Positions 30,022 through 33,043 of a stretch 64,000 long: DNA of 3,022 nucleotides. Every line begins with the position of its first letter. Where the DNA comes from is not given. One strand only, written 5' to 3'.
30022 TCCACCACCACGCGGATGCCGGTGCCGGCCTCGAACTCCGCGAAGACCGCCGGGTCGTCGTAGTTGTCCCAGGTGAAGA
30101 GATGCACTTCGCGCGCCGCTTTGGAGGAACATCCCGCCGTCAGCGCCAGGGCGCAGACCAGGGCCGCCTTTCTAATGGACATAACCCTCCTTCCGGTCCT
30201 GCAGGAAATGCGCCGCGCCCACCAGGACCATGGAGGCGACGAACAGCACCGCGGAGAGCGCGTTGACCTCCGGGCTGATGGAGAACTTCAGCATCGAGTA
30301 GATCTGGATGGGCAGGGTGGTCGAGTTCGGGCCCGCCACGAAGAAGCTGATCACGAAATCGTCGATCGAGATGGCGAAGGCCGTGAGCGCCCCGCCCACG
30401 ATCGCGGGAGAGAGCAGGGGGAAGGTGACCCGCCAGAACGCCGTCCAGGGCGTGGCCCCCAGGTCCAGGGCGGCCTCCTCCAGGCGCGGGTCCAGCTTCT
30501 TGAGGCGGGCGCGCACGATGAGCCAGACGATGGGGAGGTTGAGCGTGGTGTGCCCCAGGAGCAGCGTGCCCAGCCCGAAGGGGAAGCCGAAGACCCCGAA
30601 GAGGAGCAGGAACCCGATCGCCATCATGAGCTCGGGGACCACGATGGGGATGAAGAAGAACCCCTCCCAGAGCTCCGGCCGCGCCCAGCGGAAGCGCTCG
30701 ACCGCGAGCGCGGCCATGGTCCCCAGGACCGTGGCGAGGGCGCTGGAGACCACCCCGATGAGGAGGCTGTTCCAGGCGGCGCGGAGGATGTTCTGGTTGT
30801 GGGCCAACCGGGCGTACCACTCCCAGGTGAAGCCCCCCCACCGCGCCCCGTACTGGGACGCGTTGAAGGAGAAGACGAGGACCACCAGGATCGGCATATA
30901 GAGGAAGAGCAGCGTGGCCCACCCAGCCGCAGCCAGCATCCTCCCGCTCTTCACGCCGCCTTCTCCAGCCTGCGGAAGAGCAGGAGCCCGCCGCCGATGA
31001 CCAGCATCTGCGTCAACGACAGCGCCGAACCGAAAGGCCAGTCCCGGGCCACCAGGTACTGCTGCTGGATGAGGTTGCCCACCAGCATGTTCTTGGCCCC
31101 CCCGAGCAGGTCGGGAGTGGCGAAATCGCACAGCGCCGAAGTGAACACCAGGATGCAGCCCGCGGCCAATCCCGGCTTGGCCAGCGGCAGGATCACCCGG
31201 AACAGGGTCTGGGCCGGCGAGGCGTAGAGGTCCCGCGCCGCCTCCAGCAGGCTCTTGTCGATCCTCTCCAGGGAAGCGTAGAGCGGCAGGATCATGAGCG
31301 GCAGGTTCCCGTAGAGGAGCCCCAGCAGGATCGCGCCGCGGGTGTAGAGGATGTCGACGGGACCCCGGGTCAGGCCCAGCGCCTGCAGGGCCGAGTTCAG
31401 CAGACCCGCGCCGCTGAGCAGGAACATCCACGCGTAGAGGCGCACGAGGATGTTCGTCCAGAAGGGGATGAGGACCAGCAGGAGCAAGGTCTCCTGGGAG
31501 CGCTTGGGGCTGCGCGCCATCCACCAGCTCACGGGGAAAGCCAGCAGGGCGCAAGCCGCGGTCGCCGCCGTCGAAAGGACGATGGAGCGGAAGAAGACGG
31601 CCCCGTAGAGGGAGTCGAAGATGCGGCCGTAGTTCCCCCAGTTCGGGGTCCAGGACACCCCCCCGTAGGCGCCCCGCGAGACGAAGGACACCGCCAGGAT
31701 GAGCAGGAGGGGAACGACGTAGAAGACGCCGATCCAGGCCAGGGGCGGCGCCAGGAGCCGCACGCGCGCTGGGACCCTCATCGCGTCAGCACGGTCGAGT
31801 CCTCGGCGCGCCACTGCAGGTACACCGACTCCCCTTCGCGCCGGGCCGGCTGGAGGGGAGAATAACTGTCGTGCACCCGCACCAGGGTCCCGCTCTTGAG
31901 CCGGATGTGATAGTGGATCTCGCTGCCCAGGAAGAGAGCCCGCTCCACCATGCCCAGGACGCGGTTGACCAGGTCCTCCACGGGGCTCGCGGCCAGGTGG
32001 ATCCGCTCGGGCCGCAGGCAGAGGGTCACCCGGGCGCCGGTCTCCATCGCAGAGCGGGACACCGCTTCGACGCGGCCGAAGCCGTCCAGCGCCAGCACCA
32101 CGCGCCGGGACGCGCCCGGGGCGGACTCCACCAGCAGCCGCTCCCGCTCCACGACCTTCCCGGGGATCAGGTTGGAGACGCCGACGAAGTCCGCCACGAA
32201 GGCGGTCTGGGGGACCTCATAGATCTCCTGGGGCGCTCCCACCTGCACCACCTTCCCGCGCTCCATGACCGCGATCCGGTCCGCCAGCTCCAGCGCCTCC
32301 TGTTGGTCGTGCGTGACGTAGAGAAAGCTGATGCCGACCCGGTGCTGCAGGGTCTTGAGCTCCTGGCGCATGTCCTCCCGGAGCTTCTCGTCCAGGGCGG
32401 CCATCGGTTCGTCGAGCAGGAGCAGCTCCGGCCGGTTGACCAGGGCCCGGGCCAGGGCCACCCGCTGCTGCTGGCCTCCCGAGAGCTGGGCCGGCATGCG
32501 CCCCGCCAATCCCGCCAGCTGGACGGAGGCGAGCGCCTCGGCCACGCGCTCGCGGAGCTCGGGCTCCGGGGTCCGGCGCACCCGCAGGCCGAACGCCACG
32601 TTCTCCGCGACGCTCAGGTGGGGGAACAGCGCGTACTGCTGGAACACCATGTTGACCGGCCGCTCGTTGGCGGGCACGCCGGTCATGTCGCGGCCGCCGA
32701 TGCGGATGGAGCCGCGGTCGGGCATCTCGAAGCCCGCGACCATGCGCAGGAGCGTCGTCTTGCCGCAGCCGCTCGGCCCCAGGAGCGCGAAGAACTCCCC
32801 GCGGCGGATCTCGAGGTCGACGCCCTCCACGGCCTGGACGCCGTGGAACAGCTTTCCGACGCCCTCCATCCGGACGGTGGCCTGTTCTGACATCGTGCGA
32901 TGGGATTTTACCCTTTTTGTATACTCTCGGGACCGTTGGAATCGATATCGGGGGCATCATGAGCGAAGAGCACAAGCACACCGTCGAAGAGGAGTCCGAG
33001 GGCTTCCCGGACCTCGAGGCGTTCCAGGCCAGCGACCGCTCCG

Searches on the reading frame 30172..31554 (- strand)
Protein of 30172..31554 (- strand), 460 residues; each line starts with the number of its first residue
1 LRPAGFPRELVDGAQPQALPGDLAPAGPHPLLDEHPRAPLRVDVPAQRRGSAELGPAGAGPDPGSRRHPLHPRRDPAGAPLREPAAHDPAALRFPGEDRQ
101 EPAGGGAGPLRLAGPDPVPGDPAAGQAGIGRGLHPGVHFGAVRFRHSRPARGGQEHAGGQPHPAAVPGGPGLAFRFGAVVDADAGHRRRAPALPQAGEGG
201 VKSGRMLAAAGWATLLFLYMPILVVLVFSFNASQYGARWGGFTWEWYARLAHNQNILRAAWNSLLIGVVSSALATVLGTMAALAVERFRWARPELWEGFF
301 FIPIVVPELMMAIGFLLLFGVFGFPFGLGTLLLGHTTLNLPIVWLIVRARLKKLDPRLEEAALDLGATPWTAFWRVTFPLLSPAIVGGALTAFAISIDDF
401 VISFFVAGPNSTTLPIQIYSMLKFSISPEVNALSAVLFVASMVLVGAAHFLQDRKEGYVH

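Call 18: search_protein_families(library=pfam, proteins=[window:30172-31554:-], max_evalue=0.001)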
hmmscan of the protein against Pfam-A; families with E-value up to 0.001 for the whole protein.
window:30172-31554:- (460 aa): 1 family
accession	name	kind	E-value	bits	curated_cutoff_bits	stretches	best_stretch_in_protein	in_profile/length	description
PF00528.27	BPD_transp_1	-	5.6e-13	49.5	26.4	1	275-446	2-169/184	Binding-protein-dependent transport system inner membrane component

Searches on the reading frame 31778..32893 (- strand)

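Call 18: search_protein_families(library=pfam, proteins=[window:31778-32893:-], max_evalue=0.001)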
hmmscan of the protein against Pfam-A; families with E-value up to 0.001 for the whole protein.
window:31778-32893:- (371 aa): 4 families
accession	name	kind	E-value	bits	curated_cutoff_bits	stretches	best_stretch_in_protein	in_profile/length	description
PF00005.33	ABC_tran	-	6.5e-38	130.9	25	1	23-165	2-137/137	ABC transporter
PF08402.16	TOBE_2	-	2.9e-14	53.4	21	1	291-369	1-76/76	TOBE domain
PF02463.25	SMC_N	-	3.3e-05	23.9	40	0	122-208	122-209/220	RecF/RecN/SMC N terminal domain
PF13304.12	AAA_21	-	0.00014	22.5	27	0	106-197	175-300/304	AAA domain, putative AbiEii toxin, Type IV TA system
